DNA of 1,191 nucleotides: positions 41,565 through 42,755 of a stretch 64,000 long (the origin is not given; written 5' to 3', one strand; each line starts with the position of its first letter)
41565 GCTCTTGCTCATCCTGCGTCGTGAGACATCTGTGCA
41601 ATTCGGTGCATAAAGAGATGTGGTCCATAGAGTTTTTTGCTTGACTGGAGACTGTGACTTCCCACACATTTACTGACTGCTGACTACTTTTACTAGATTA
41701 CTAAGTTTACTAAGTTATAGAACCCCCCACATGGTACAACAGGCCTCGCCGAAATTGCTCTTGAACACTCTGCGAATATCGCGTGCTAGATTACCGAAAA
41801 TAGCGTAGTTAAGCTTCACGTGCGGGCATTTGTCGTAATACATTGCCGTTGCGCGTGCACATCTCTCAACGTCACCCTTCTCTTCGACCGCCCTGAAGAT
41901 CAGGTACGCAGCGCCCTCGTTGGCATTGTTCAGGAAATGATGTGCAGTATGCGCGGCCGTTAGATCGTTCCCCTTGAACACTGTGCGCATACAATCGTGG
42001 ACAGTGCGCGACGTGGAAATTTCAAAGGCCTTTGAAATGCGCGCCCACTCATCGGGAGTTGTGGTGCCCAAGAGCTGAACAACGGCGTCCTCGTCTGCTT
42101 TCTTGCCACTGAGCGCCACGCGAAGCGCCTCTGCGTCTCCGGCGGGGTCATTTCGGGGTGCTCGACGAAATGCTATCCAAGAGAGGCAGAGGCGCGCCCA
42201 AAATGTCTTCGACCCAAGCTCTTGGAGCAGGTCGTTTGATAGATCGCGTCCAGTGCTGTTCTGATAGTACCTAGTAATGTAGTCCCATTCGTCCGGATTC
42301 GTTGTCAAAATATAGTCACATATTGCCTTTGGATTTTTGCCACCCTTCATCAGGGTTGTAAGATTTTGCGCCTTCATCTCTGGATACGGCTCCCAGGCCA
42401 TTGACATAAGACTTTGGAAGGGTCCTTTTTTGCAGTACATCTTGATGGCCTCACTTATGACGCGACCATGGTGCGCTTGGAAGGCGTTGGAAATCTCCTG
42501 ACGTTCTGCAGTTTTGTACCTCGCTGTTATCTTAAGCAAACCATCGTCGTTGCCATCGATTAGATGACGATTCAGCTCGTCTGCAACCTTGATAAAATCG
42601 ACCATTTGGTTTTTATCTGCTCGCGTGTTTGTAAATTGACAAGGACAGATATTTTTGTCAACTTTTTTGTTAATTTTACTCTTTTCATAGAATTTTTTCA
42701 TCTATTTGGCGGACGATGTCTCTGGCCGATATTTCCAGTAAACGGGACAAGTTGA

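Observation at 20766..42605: Two inverted triplets of alpha-giardin (annexin-like) genes about 16 kb apart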

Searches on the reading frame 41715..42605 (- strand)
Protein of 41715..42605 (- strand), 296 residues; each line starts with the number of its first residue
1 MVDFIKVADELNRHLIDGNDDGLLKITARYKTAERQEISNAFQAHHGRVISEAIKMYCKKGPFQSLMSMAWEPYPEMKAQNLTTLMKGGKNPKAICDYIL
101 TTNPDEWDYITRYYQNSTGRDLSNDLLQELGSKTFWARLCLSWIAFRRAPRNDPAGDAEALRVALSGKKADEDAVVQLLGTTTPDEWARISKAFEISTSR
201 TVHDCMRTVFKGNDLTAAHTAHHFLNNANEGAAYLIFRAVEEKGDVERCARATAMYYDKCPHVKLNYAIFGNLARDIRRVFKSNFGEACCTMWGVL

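Call 3: search_protein_families(library=pfam, proteins=[window:41715-42605:-], max_evalue=0.01)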
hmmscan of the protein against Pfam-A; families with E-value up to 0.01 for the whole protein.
window:41715-42605:- (296 aa): 2 families
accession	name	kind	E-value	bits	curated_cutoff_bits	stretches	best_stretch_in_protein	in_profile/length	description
PF22293.1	ANXE1_4th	-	4.3e-28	97.8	27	1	232-294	1-64/64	Annexin E1, fourth repeat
PF00191.25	Annexin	-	1.8e-13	50.8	25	1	19-67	16-63/66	Annexin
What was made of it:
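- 41715..42605 (-): alpha-10 giardin gene (296 aa), the least diverged member. Pfam ANXE1_4th 98 bits and Annexin 51 bits (call 3).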

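Call 13: find_homologous_proteins(query=A1, max_evalue=0.001)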
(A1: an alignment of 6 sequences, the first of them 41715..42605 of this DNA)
Query A1 (6 sequences) (296 aa, profile of the alignment): 7 proteins with E <= 0.001 among 8000 candidates.
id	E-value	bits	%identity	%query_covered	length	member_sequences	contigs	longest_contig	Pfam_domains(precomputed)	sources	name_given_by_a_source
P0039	4.2e-119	416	96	100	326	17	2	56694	PF22293.2,PF00191.26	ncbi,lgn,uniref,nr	ncbi:Hypothetical protein GSB_5649 [Giardia duodenalis]|uniref:Alpha-10 giardin n=2 Tax=Giardia inte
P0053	5.5e-98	346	68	100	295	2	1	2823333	PF22293.2,PF00191.26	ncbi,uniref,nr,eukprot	ncbi:Alpha-10 giardin [Giardia muris]|uniref:Alpha-10 giardin n=1 Tax=Giardia muris TaxID=5742 RepID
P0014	2.0e-94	335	21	80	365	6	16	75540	PF00191.26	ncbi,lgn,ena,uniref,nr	ncbi:Hypothetical protein DHA2_152603 [Giardia duodenalis]|uniref:Alpha-16 giardin n=1 Tax=Giardia i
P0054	1.0e-73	267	21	79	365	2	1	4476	PF00191.26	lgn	-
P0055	1.5e-72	263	21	68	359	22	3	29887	PF00191.26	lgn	-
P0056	2.5e-68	249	21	77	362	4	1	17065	PF00191.26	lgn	-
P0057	1.2e-67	247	21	79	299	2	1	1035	PF00191.26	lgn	-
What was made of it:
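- Tried and rejected: A profile search of the six genes with the word-indexed protein search returned only α10 and α16 relatives (call 13).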

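Call 21: find_encoding_contigs(protein=P0053, flank=10000, max_places=3)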
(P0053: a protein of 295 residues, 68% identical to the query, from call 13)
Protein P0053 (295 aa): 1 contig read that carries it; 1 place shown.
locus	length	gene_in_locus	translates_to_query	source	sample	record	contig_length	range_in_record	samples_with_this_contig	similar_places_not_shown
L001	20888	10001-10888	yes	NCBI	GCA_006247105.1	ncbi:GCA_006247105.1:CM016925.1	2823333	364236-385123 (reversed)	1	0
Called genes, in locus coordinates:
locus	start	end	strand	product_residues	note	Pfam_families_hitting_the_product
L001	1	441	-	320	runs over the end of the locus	-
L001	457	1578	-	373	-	PF22293:ANXE1_4th (weak)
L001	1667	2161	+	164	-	PF02525:Flavodoxin_2, PF03358:FMN_red, PF12682:Flavodoxin_4 (faint)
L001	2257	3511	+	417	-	PF18198:AAA_lid_11, PF18199:Dynein_C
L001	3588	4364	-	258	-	-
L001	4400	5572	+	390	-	-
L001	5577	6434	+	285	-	PF02540:NAD_synthase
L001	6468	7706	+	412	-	PF01764:Lipase_3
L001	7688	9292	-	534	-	PF24714:TOR1L1_N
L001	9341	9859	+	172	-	PF01775:Ribosomal_L18A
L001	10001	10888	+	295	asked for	PF00191:Annexin (faint), PF22293:ANXE1_4th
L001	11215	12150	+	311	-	PF00191:Annexin (faint), PF21397:Annexin_3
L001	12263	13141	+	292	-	PF00191:Annexin (faint)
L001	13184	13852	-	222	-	-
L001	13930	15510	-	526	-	PF00023:Ank (faint), PF12796:Ank_2, PF12796:Ank_2, PF13857:Ank_5 (weak), PF13637:Ank_4 (weak), PF12796:Ank_2, PF13637:Ank_4 (weak), PF12796:Ank_2 (weak), +1 more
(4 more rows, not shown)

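Call 22: search_protein_representatives(alignment_id=A1)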
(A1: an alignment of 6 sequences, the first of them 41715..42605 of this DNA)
Query: 6 sequences, 299 profile positions. Proteins with E-value up to 0.001 (for the whole library): 1603; up to 1e-10: 470; up to 1e-30: 37. The best 150 are listed.
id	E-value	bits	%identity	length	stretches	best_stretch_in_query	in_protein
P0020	2.6e-109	381.8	-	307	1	1-298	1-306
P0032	1.3e-108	379.5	-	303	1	1-298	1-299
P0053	1.8e-98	346.2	-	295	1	1-297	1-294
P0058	6.4e-98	344.4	-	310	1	1-297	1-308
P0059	1.4e-95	336.7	-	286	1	5-297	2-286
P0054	3.2e-74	266.5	-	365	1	1-297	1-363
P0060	5.5e-62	226.4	-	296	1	1-297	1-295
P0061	3.0e-59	217.4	-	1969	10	7-223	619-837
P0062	2.5e-56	207.8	-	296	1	6-297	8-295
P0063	2.5e-55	204.5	-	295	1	4-297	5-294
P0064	3.3e-51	191.0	-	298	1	4-297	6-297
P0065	6.9e-51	189.9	-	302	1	5-297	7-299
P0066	2.4e-50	188.2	-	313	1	6-297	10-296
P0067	5.6e-48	180.4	-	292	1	3-297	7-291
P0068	1.2e-47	179.3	-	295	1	5-297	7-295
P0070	1.4e-45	172.5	-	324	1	2-294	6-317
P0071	2.7e-45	171.6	-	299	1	4-298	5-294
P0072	8.2e-45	170.0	-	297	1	5-285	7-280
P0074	6.5e-42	160.5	-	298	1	17-297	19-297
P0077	3.2e-38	148.3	-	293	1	1-297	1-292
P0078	4.8e-38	147.8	-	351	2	6-241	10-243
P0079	9.8e-37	143.5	-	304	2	58-297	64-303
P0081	1.6e-35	139.5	-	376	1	6-294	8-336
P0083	1.1e-33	133.5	-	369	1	17-296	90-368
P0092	2.0e-29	119.5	-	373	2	157-296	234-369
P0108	9.4e-24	100.8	-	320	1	1-231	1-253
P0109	1.3e-23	100.4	-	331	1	19-296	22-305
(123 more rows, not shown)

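Call 24: list_cluster_members(proteins=[P0060, P0062, P0063, P0064, P0065, P0066, P0067, P0068, P0070, P0071])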
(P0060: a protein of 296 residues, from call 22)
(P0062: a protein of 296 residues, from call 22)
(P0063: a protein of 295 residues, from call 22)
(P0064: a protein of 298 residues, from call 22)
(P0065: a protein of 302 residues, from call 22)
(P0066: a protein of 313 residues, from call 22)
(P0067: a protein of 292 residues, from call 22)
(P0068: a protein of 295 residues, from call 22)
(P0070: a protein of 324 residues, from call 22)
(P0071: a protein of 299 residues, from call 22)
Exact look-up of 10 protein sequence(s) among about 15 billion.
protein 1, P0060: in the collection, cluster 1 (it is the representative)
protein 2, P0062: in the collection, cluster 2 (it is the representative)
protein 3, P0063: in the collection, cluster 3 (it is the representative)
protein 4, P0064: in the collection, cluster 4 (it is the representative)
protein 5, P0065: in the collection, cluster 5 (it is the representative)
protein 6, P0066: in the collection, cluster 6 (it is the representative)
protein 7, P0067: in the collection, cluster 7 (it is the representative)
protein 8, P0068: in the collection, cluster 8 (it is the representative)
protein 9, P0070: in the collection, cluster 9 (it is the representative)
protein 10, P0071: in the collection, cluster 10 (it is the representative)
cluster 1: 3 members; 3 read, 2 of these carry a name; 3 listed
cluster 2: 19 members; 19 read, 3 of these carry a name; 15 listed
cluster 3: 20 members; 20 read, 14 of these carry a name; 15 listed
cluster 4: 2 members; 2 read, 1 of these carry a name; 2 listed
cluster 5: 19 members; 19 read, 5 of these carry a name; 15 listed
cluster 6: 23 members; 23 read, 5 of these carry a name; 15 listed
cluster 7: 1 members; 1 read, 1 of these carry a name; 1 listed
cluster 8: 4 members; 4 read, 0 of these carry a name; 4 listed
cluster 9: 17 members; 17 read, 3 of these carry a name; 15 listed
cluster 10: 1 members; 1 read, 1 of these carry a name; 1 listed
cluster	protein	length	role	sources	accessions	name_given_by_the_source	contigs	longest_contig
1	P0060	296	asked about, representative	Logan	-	-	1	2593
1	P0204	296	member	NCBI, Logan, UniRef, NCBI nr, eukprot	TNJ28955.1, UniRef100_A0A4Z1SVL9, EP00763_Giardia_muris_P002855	Alpha-7.1 giardin [Giardia muris] | Alpha-7.1 giardin n=2 Tax=Giardia muris TaxID=5742 RepID=A0A4Z1SVL9_GIAMU | TNJ28955.1 Alpha-7.1 giardin [Giardia muris]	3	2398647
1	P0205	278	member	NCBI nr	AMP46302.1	alpha-7 giardin [Giardia muris]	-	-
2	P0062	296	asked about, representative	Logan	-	-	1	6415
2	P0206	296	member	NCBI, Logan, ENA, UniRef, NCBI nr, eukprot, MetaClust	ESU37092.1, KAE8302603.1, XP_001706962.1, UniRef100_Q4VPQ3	Alpha-4 giardin [Giardia duodenalis] | Giardin subunit alpha-4 n=3 Tax=Giardia intestinalis TaxID=5741 RepID=GIA4_GIAIN | Alpha-4 giardin [Giardia intestinalis]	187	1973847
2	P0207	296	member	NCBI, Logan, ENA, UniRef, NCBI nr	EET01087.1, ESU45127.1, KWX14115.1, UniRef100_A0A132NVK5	Alpha-4 giardin [Giardia duodenalis assemblage B] | Alpha-4 giardin n=3 Tax=Giardia intestinalis TaxID=5741 RepID=A0A132NVK5_GIAIN | Alpha-4 giardin [Giardia intestinalis ATCC 50581]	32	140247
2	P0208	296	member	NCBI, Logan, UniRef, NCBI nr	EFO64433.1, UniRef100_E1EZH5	Alpha-4 giardin [Giardia lamblia P15] | Alpha-4 giardin n=1 Tax=Giardia intestinalis (strain P15) TaxID=658858 RepID=E1EZH5_GIAIA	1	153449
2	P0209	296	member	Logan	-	-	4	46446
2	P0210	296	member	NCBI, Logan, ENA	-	-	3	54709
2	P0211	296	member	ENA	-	-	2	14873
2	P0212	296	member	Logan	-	-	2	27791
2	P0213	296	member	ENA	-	-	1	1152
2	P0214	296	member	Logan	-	-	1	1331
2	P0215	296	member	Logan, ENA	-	-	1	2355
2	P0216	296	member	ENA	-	-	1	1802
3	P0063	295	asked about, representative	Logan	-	-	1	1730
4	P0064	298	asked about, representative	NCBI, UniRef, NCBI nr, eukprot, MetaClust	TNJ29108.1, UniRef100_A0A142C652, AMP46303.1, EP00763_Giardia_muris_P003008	Alpha-9 giardin [Giardia muris] | Alpha-9 giardin n=1 Tax=Giardia muris TaxID=5742 RepID=A0A142C652_GIAMU | TNJ29108.1 Alpha-9 giardin [Giardia muris]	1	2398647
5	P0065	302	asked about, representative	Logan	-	-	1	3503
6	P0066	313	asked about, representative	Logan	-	-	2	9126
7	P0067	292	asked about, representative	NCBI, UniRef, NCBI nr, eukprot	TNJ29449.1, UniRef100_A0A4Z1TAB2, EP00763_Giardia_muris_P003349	Alpha-18 giardin [Giardia muris] | Alpha-18 giardin n=1 Tax=Giardia muris TaxID=5742 RepID=A0A4Z1TAB2_GIAMU | TNJ29449.1 Alpha-18 giardin [Giardia muris]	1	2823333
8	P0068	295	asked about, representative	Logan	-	-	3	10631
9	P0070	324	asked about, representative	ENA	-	-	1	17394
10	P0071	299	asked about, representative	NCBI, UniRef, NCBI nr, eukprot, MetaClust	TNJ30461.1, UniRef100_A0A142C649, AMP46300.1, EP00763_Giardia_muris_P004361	Alpha-5 giardin [Giardia muris] | Alpha-5 giardin n=1 Tax=Giardia muris TaxID=5742 RepID=A0A142C649_GIAMU | TNJ30461.1 Alpha-5 giardin [Giardia muris]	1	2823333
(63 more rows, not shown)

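Call 27: list_cluster_members(proteins=[P0072, P0081, P0077, P0078, P0108, P0092, P0074, P0079, P0083, P0109])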
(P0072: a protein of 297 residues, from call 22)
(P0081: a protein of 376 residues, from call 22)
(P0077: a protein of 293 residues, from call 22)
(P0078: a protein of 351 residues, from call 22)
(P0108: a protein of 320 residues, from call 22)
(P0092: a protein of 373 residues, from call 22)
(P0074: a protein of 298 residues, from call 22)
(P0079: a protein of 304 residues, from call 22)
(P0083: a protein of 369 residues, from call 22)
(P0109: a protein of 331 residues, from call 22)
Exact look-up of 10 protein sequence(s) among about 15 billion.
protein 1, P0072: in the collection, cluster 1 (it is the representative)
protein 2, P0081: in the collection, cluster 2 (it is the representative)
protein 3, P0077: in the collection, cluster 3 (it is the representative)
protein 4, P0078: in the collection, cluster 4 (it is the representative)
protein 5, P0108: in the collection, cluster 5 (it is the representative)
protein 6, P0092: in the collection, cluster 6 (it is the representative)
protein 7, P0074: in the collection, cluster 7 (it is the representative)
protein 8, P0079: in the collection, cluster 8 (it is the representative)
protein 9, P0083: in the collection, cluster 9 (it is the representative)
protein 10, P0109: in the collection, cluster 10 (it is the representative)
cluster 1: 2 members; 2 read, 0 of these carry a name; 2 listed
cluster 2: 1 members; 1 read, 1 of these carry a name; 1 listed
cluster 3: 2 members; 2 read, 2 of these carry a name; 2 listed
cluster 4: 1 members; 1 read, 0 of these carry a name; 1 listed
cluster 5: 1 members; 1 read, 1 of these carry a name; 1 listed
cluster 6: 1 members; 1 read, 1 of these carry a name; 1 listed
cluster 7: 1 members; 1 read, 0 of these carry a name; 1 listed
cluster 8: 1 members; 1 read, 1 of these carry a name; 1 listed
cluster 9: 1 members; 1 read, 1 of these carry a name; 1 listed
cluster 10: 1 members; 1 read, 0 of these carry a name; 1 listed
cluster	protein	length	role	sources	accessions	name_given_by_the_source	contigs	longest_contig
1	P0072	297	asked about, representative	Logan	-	-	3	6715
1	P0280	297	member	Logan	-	-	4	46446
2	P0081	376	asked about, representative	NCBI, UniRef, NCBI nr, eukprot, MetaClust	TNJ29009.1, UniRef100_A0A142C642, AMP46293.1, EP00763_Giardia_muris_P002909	Alpha-12 giardin [Giardia muris] | Alpha-12 giardin n=1 Tax=Giardia muris TaxID=5742 RepID=A0A142C642_GIAMU | TNJ29009.1 Alpha-12 giardin [Giardia muris]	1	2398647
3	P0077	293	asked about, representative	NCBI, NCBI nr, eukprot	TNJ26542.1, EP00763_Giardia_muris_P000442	Alpha-3 giardin [Giardia muris] | TNJ26542.1 Alpha-3 giardin [Giardia muris]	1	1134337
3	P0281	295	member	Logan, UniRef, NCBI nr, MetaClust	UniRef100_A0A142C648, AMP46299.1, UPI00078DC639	Alpha-3 giardin n=2 Tax=Giardia muris TaxID=5742 RepID=A0A142C648_GIAMU | alpha-3 giardin [Giardia muris] | status=active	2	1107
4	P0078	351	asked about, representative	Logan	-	-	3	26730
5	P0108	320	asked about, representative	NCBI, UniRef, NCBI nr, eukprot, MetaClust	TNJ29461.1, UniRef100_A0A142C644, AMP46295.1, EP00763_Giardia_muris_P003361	Alpha-16 giardin [Giardia muris] | Alpha-16 giardin n=1 Tax=Giardia muris TaxID=5742 RepID=A0A142C644_GIAMU | TNJ29461.1 Alpha-16 giardin [Giardia muris]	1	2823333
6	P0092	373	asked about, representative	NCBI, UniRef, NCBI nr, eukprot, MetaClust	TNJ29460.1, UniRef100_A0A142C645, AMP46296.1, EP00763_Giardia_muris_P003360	Alpha-17 giardin [Giardia muris] | Alpha-17 giardin n=1 Tax=Giardia muris TaxID=5742 RepID=A0A142C645_GIAMU | TNJ29460.1 Alpha-17 giardin [Giardia muris]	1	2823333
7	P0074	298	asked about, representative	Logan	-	-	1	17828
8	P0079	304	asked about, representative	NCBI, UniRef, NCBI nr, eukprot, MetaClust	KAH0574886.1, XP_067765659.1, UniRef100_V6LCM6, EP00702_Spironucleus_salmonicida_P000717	Annexin 2 [Spironucleus salmonicida] | Annexin 2 n=1 Tax=Spironucleus salmonicida TaxID=348837 RepID=V6LCM6_9EUKA | EST42008.1 Annexin 2 [Spironucleus salmonicida]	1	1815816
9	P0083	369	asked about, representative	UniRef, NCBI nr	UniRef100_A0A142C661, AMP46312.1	Annexin 9 n=1 Tax=Spironucleus barkhanus TaxID=103874 RepID=A0A142C661_SPIBA | annexin 9 [Spironucleus barkhanus]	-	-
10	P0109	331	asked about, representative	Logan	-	-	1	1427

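Call 29: find_encoding_contigs(protein=P0108, flank=10000, max_places=2)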
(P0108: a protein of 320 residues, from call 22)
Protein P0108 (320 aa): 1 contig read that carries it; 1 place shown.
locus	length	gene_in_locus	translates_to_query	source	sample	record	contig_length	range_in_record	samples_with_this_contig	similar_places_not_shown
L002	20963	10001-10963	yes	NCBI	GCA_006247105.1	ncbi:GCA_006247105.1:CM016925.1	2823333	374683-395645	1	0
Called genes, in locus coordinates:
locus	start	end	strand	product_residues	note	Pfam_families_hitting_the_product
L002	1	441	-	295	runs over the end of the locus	PF00191:Annexin (faint), PF22293:ANXE1_4th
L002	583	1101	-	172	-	PF01775:Ribosomal_L18A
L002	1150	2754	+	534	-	PF24714:TOR1L1_N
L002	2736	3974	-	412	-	PF01764:Lipase_3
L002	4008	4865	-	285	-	PF02540:NAD_synthase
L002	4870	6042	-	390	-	-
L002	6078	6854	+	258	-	-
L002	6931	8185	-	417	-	PF18198:AAA_lid_11, PF18199:Dynein_C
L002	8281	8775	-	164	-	PF02525:Flavodoxin_2, PF03358:FMN_red, PF12682:Flavodoxin_4 (faint)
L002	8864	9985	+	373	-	PF22293:ANXE1_4th (weak)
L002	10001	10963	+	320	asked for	-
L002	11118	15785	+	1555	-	PF15780:ASH (faint), PF22544:HYDIN_VesB_CFA65-like_Ig (faint)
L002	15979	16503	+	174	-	PF03357:Snf7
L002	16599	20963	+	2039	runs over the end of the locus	PF12698:ABC2_membrane_3, PF00005:ABC_tran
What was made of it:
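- In G. muris, ASH is followed by Snf7 and an ABC transporter, not by DZIP...ThrRS (call 29).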

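Call 32: find_encoding_contigs(protein=P0055, flank=10000, max_places=3)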
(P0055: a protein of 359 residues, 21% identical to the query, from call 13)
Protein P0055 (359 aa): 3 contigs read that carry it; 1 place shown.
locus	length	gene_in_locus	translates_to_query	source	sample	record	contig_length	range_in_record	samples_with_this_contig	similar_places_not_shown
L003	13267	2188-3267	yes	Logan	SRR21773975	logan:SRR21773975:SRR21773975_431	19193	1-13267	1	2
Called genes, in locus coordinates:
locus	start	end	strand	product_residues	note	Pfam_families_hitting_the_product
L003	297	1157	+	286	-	PF00191:Annexin (faint), PF22293:ANXE1_4th (weak)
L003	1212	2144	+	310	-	PF22293:ANXE1_4th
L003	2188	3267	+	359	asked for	PF00191:Annexin (faint)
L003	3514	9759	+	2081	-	PF15780:ASH (faint), PF22544:HYDIN_VesB_CFA65-like_Ig (faint)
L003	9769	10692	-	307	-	-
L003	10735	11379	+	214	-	PF10584:Proteasome_A_N, PF00227:Proteasome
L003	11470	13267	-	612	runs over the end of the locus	-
